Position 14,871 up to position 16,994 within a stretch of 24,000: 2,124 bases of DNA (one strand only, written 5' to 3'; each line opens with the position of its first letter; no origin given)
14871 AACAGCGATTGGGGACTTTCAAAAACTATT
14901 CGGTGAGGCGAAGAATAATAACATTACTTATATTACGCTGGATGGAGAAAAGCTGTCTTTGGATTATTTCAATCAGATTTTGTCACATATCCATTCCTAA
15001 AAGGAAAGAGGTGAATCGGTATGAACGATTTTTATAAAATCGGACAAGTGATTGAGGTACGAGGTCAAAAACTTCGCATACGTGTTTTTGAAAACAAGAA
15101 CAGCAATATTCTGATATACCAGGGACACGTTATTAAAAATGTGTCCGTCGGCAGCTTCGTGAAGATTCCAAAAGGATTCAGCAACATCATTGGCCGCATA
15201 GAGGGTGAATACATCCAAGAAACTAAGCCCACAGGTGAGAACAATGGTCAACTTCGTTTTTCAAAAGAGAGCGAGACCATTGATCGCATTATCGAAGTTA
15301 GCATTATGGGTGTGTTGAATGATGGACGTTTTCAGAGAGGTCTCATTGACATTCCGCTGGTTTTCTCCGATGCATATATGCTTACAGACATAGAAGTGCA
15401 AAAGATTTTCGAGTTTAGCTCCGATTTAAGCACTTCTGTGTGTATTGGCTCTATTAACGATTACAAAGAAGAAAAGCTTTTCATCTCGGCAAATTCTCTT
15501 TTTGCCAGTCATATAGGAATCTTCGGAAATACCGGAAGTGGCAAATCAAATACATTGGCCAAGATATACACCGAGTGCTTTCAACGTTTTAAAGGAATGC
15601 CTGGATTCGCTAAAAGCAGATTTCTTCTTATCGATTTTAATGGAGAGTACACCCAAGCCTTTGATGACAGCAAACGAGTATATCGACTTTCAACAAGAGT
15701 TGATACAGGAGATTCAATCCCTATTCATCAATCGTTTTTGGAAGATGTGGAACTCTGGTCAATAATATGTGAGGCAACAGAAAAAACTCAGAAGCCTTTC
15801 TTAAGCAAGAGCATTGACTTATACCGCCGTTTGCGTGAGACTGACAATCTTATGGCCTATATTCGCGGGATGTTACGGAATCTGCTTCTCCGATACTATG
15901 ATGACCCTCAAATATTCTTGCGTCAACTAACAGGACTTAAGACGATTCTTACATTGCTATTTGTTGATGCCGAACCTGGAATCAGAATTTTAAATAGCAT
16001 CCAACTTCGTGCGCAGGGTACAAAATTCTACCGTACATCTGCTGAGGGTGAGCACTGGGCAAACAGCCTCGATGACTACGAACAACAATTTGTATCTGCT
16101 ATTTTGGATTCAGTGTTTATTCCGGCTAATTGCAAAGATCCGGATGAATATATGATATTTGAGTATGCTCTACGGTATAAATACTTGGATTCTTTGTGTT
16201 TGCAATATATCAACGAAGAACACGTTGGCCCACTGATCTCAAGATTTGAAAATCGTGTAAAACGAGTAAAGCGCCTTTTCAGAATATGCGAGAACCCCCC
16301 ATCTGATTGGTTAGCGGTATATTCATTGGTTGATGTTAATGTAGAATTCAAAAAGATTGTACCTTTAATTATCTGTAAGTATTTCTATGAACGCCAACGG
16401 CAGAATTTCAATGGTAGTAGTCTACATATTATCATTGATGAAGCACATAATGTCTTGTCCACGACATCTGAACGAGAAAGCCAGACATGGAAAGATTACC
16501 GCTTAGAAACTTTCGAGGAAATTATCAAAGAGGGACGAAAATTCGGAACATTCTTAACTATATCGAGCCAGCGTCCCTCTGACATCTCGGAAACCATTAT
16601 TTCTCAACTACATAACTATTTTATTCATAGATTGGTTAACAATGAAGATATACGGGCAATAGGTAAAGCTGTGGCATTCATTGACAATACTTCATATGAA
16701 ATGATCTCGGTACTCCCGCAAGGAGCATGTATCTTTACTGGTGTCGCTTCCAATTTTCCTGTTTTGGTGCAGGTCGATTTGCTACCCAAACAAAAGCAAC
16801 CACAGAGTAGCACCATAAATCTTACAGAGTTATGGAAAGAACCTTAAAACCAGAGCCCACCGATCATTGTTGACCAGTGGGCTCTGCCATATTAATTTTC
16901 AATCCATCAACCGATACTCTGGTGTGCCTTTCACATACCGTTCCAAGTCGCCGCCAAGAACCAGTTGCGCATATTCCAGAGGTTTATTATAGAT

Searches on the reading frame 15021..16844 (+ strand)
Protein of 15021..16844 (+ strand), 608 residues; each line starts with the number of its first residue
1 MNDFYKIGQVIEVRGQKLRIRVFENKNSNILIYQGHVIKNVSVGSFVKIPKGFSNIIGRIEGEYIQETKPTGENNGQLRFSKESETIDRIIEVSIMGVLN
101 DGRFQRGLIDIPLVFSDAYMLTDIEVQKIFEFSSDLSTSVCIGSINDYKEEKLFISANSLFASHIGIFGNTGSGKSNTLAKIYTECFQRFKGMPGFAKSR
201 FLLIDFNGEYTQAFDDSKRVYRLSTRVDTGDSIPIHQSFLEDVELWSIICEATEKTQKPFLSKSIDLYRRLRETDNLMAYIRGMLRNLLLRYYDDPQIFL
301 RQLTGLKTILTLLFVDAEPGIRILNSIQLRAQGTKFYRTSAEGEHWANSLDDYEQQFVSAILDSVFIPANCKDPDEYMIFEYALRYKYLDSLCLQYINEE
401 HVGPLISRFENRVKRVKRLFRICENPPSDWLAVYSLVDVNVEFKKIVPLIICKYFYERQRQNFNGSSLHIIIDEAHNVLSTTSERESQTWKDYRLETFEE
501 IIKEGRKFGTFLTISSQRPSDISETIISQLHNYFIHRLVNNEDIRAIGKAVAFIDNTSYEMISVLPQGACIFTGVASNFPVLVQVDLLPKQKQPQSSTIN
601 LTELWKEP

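Call 7: search_protein_families(library=pfam, proteins=[window:15021-16844:+], max_evalue=0.01)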
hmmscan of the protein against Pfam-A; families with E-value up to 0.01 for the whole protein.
window:15021-16844:+ (608 aa): 3 families
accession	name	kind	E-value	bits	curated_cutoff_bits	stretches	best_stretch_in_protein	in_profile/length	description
PF01935.23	DUF87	-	8.5e-17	62.4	23.2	1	141-273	2-126/220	Helicase HerA, central domain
PF10412.15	TrwB_AAD_bind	-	2.3e-05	23.9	20.5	1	162-219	15-64/387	Type IV secretion-system coupling protein DNA-binding domain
PF04851.21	ResIII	-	0.0047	17.3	22.5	0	458-481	117-140/164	Type III restriction enzyme, res subunit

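Call 8: search_protein_families(library=padloc, proteins=[window:15021-16844:+], max_evalue=0.01)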
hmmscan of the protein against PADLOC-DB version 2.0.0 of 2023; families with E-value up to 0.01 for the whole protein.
window:15021-16844:+ (608 aa): 16 families
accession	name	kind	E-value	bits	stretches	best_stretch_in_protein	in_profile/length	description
PDLC04097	HerA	-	1.8e-169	563.3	1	4-607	5-613/618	-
PDLC04102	HerA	-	8.5e-71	237.1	2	6-280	9-299/654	-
PDLC04105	HerA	-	1.6e-61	206.6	2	463-607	415-555/576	-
PDLC04098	HerA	-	2.3e-57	193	2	459-605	517-666/686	-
PDLC04103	HerA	-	1.8e-49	166.6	2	438-607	410-576/579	-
PDLC04106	HerA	-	2.8e-46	156.3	2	469-606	513-647/667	-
PDLC02185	HerA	-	1.4e-45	154.1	2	469-606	448-580/585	-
PDLC04100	HerA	-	1.9e-42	143.7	2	469-606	442-573/580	-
PDLC02188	HerA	-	2.2e-39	133.8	2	458-607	412-562/578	-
PDLC04104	HerA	-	4.7e-23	79.5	1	445-606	196-355/379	-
PDLC04140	mad8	-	2.2e-20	71.4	2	146-284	8-117/314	mads_8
PDLC01055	HerA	-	3e-16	57.3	2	440-585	392-524/532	Type III coevolved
PDLC04101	HerA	-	2.6e-12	44.2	1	3-229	10-228/400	-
PDLC04099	HerA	-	1.1e-09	35.9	1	5-211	10-211/214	-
PDLC04107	HerA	-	1.2e-07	29.1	1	90-217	88-217/306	-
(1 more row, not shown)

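Call 18: find_related_loci(query=window:15021-16844:+, collection=metagenome_contigs, flank=10000)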
Query window:15021-16844:+ (608 aa) in metagenome_contigs; peptide patterns used: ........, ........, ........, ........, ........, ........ (x = any residue, [..] = any of these).
599 stretches matched a pattern (row limit reached: there are more); 513 encode a relative of the query (tblastn E <= 1e-3); the best 80 are kept; 79 distinct loci.
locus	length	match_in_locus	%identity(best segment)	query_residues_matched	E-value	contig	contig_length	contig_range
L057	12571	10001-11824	94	1-608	0e+0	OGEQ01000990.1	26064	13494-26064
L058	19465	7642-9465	94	1-608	0e+0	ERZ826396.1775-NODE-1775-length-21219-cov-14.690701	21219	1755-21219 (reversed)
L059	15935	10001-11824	94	1-608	0e+0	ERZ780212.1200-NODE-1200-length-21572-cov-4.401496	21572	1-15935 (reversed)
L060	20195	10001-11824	94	1-608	0e+0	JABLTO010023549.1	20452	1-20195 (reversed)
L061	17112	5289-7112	94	1-608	0e+0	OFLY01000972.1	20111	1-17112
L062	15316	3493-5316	94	1-608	0e+0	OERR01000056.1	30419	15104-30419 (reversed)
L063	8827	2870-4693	94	1-608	0e+0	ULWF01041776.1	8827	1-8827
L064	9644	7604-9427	94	1-608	0e+0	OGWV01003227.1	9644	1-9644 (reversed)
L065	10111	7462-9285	94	1-608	0e+0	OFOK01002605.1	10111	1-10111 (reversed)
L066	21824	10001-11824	94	1-608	0e+0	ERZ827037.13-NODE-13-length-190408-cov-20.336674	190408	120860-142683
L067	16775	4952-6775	94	1-608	0e+0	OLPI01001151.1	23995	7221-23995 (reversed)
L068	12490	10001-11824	94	1-608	0e+0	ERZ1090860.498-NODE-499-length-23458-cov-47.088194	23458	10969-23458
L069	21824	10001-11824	93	1-608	0e+0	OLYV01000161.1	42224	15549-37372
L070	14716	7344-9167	93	1-608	0e+0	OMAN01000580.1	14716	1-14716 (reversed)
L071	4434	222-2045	94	1-608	0e+0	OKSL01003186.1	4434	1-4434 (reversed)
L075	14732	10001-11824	89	1-608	0e+0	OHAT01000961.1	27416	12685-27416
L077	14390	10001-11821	86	1-608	0e+0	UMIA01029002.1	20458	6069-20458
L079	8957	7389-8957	87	1-524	0e+0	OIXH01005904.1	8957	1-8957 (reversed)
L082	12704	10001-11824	89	1-608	0e+0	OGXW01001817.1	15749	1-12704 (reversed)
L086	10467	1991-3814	67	1-605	0e+0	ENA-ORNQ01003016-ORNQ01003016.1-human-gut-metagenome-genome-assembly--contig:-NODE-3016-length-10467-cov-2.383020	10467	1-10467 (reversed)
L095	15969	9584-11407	89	1-608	0e+0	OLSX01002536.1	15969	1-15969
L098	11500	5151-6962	46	6-606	5e-171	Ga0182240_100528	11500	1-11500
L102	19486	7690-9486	44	1-606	2e-150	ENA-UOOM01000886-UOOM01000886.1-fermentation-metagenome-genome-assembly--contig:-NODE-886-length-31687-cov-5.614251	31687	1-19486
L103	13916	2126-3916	43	1-606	1e-148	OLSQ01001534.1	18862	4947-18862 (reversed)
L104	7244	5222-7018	42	7-605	2e-148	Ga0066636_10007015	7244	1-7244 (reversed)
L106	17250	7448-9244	43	7-605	5e-148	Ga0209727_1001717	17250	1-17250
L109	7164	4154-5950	43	7-605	5e-148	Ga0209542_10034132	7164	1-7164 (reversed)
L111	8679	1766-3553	41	1-605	3e-147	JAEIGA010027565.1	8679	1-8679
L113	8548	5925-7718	42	7-605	3e-147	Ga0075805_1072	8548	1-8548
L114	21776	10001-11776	44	7-605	2e-148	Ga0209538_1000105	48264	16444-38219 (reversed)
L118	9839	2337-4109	41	1-605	6e-146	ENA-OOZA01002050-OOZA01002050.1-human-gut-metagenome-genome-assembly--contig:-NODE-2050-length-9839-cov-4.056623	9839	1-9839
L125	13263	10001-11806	42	7-606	1e-144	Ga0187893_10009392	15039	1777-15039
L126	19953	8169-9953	41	1-605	1e-144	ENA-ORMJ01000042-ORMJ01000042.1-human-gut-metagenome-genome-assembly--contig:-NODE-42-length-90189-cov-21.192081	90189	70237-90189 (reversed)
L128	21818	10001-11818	42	1-605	3e-144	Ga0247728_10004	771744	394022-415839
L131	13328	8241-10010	42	1-607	3e-143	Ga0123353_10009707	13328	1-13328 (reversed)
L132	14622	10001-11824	43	5-605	4e-143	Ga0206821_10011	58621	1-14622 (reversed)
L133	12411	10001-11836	41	1-606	8e-143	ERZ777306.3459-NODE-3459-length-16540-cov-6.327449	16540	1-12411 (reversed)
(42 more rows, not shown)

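Call 21: search_protein_families(library=pfam, proteins=[L075:5631-8759:+, L057:5520-7670:+, L057:7627-8736:+, L125:2717-5935:+, L125:5886-8921:+, L126:3617-6595:+, L106:3693-6371:+, L106:1586-3685:+, L131:4946-7138:+, L132:3425-6232:+], max_evalue=0.001)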
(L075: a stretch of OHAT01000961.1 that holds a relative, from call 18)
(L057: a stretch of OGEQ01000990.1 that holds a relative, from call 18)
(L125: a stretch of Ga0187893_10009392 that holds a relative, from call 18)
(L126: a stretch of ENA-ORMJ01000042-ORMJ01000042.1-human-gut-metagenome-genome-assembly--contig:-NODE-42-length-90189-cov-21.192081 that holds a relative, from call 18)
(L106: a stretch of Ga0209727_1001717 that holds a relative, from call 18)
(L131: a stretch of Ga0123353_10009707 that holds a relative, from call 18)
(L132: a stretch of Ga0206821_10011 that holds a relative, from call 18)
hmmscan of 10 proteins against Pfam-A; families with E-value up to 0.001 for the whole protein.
L075:5631-8759:+ (1043 aa): 8 families
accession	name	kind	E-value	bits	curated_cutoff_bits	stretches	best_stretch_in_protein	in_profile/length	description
PF04851.21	ResIII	-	8.8e-44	149.7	22.5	1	274-428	2-163/164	Type III restriction enzyme, res subunit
PF08463.15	EcoEI_R_C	-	1.2e-17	65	24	1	895-1034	2-156/163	EcoEI R protein C-terminal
PF18766.7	SWI2_SNF2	-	2.6e-17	63.7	26.7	1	279-491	1-215/221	SWI2/SNF2 ATPase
PF00270.35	DEAD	-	1.3e-12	48.2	26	1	277-431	1-164/167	DEAD/DEAH box helicase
PF04313.20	HSDR_N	-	1.8e-10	41.5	25.1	1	176-237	128-192/198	Type I restriction enzyme R protein N terminus (HSDR_N)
PF00271.37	Helicase_C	-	6.7e-06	26.8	23.5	1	542-638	16-108/110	Helicase conserved C-terminal domain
PF13588.12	HSDR_N_2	-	0.00014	22.4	25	0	174-236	37-95/110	Type I restriction enzyme R protein N terminus (HSDR_N)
PF00176.29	SNF2-rel_dom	-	0.00054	19.6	24.9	0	279-403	1-136/290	SNF2-related domain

L057:5520-7670:+ (717 aa): 3 families
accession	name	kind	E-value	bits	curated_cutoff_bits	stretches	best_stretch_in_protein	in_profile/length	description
PF02384.22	N6_Mtase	-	1.6e-33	116.8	20.4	1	379-660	2-286/311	N-6 DNA Methylase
PF20473.4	MmeI_Mtase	-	0.00021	21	27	1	425-485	22-87/259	MmeI, DNA-methyltransferase domain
PF01170.24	UPF0020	-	0.00024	21.3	22.3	1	417-577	23-193/197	RMKL-like, methyltransferase domain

L057:7627-8736:+ (370 aa): 1 family
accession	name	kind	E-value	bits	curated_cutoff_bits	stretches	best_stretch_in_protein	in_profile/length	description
PF01420.25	Methylase_S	-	1.8e-28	100.3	22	2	196-346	2-157/168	Type I restriction modification DNA specificity domain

L125:2717-5935:+ (1073 aa): 5 families
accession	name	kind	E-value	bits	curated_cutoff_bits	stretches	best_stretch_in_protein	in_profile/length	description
PF13514.12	AAA_27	-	8.6e-19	68.4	22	1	1-203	1-200/206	AAA domain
PF13476.12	AAA_23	-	4.3e-11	44.3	27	1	6-324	2-196/201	AAA domain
PF02463.25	SMC_N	-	1.4e-08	34.9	40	1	583-1046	135-205/220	RecF/RecN/SMC N terminal domain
PF13175.12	AAA_15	-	1.8e-05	25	32.1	1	1-45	1-44/374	AAA ATPase domain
PF13304.12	AAA_21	-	0.00093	19.8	27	0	26-61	1-34/304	AAA domain, putative AbiEii toxin, Type IV TA system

L125:5886-8921:+ (1012 aa): 5 families
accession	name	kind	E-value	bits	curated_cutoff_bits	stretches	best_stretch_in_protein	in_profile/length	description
PF00176.29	SNF2-rel_dom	-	6.1e-34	117.9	24.9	1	86-331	14-251/290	SNF2-related domain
PF00271.37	Helicase_C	-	9.5e-21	74.6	23.5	1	495-603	4-110/110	Helicase conserved C-terminal domain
PF04851.21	ResIII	-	5.7e-14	52.8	22.5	1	69-230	3-162/164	Type III restriction enzyme, res subunit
PF00270.35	DEAD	-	1.7e-08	34.8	26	1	88-231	15-161/167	DEAD/DEAH box helicase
PF13872.12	AAA_34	-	6.7e-05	22.4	27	1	61-219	34-206/306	P-loop containing NTP hydrolase pore-1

L126:3617-6595:+ (993 aa): 6 families
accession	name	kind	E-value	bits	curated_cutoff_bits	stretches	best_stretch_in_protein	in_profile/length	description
PF11907.13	DUF3427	-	7.9e-92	307.9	27.7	1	707-990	1-279/280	Domain of unknown function (DUF3427)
PF04851.21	ResIII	-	1.3e-37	129.6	22.5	1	222-371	2-163/164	Type III restriction enzyme, res subunit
PF13091.12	PLDc_2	-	5.3e-12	46.2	27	1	69-180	24-132/132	PLD-like domain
PF00270.35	DEAD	-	2.7e-11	43.9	26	1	239-372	12-162/167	DEAD/DEAH box helicase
PF00271.37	Helicase_C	-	4.1e-11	43.5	23.5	1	451-562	13-108/110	Helicase conserved C-terminal domain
PF18766.7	SWI2_SNF2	-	5.7e-11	42.9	26.7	1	242-434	17-214/221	SWI2/SNF2 ATPase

L106:3693-6371:+ (893 aa): 2 families
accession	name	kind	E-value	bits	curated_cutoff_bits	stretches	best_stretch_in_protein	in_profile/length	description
PF04851.21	ResIII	-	9.8e-15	55.3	22.5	1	93-334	8-163/164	Type III restriction enzyme, res subunit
PF19778.5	RE_endonuc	-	9.3e-05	22.7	23.4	1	762-851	1-85/108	Endonuclease domain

L106:1586-3685:+ (700 aa): 1 family
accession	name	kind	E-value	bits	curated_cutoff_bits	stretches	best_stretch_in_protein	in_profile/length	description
PF01555.25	N6_N4_Mtase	-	2.9e-46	158.6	26.7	1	117-370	1-216/221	DNA methylase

L131:4946-7138:+ (731 aa): 2 families
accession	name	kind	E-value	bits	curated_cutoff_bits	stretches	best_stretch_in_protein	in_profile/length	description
PF04851.21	ResIII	-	4.7e-18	66.1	22.5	1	2-172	2-163/164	Type III restriction enzyme, res subunit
PF00270.35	DEAD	-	1.2e-07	32.1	26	1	7-173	3-163/167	DEAD/DEAH box helicase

L132:3425-6232:+ (936 aa): 6 families
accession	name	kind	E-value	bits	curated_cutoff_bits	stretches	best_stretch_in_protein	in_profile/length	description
PF04851.21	ResIII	-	1.5e-40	139.3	22.5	1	158-312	2-163/164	Type III restriction enzyme, res subunit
PF08463.15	EcoEI_R_C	-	5.3e-27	95.4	24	1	776-930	1-160/163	EcoEI R protein C-terminal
PF18766.7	SWI2_SNF2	-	5.3e-15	56.1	26.7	1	163-350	1-190/221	SWI2/SNF2 ATPase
PF04313.20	HSDR_N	-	4.2e-10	40.3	25.1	1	53-121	124-194/198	Type I restriction enzyme R protein N terminus (HSDR_N)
PF00270.35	DEAD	-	1.4e-08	35.1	26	1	162-315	2-164/167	DEAD/DEAH box helicase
PF00271.37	Helicase_C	-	0.00011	22.9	23.5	1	469-524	54-108/110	Helicase conserved C-terminal domain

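Call 28: search_protein_families(library=pfam, proteins=[L104:887-2737:+, L104:2724-3641:+, L104:3637-4137:+, L113:644-2458:+, L113:2451-3353:+, L113:3506-4834:+, L109:195-2996:+, L111:1-705:+, L131:3255-4946:+, L132:7745-8890:+], max_evalue=0.001)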
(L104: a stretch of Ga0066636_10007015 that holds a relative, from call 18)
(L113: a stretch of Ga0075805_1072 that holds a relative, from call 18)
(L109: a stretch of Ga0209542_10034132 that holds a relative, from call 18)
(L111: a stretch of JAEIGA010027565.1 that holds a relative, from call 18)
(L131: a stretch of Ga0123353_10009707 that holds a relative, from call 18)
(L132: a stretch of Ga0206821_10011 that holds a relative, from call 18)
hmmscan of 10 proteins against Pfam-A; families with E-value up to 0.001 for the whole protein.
L104:887-2737:+ (617 aa): 6 families
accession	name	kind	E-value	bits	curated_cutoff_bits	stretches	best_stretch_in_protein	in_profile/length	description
PF02086.21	MethyltransfD12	-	5.4e-41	141.4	22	1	3-300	1-244/253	D12 class N6 adenine-specific DNA methyltransferase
PF01555.25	N6_N4_Mtase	-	4.4e-26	92.6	26.7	2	294-442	88-218/221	DNA methylase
PF03602.21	Cons_hypoth95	-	5.2e-08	33.2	24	0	201-247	94-143/182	Conserved hypothetical protein 95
PF13649.12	Methyltransf_25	-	0.00031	21.8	27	0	409-484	1-70/97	Methyltransferase domain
PF08241.18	Methyltransf_11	-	0.00032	21.7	21.2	0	414-484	5-66/95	Methyltransferase domain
PF09445.16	Methyltransf_15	-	0.00082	19.4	22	0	408-488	3-81/165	RNA cap guanine-N2 methyltransferase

L104:2724-3641:+ (306 aa): 0 families

L104:3637-4137:+ (167 aa): 0 families

L113:644-2458:+ (605 aa): 4 families
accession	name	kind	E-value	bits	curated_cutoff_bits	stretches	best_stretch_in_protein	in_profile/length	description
PF02086.21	MethyltransfD12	-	4.6e-37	128.5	22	1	278-532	1-231/253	D12 class N6 adenine-specific DNA methyltransferase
PF04002.20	RadC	-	1.6e-35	122.1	22.1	1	103-219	2-119/121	RadC-like JAB domain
PF20582.4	UPF0758_N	-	1.2e-22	80.2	27.1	1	4-78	1-76/77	UPF0758 N-terminal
PF03602.21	Cons_hypoth95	-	3.6e-06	27.2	24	0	464-493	108-138/182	Conserved hypothetical protein 95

L113:2451-3353:+ (301 aa): 1 family
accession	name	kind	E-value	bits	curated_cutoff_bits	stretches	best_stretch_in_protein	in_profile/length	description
PF02086.21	MethyltransfD12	-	1.7e-27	97.2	22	1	12-281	1-250/253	D12 class N6 adenine-specific DNA methyltransferase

L113:3506-4834:+ (443 aa): 1 family
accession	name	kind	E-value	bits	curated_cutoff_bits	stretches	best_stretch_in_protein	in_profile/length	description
PF09491.16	RE_AlwI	-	2.2e-38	132.9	23.1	2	285-430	280-439/441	AlwI restriction endonuclease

L109:195-2996:+ (934 aa): 7 families
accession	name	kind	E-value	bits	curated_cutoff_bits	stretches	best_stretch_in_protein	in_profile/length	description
PF07669.17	Eco57I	-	1.6e-34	119.9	25.3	1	452-638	1-171/171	Eco57I restriction-modification methylase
PF02384.22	N6_Mtase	-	4.5e-27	95.6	20.4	1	343-690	4-269/311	N-6 DNA Methylase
PF12950.13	TaqI_C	-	4.1e-23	82.3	26.5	1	744-865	1-118/118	TaqI-like C-terminal specificity domain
PF20473.4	MmeI_Mtase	-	3.6e-15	56.3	27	1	406-624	17-218/259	MmeI, DNA-methyltransferase domain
PF04313.20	HSDR_N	-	7.3e-09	36.2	25.1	0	53-85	1-33/198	Type I restriction enzyme R protein N terminus (HSDR_N)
PF01170.24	UPF0020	-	1e-05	25.8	22.3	1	411-472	31-97/197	RMKL-like, methyltransferase domain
PF13847.12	Methyltransf_31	-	0.0006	20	27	0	408-470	3-47/145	Methyltransferase domain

L111:1-705:+ (235 aa): 0 families

L131:3255-4946:+ (564 aa): 3 families
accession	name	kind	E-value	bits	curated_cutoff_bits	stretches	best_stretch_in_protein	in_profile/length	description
PF01555.25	N6_N4_Mtase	-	1.4e-27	97.5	26.7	1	111-431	1-212/221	DNA methylase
PF02086.21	MethyltransfD12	-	5.4e-05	23.5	22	0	105-147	170-215/253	D12 class N6 adenine-specific DNA methyltransferase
PF03602.21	Cons_hypoth95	-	8.1e-05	22.8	24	0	101-124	103-127/182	Conserved hypothetical protein 95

L132:7745-8890:+ (382 aa): 1 family
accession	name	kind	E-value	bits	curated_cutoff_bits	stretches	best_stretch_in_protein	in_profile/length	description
PF01420.25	Methylase_S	-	7.8e-43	147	22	2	2-170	5-166/168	Type I restriction modification DNA specificity domain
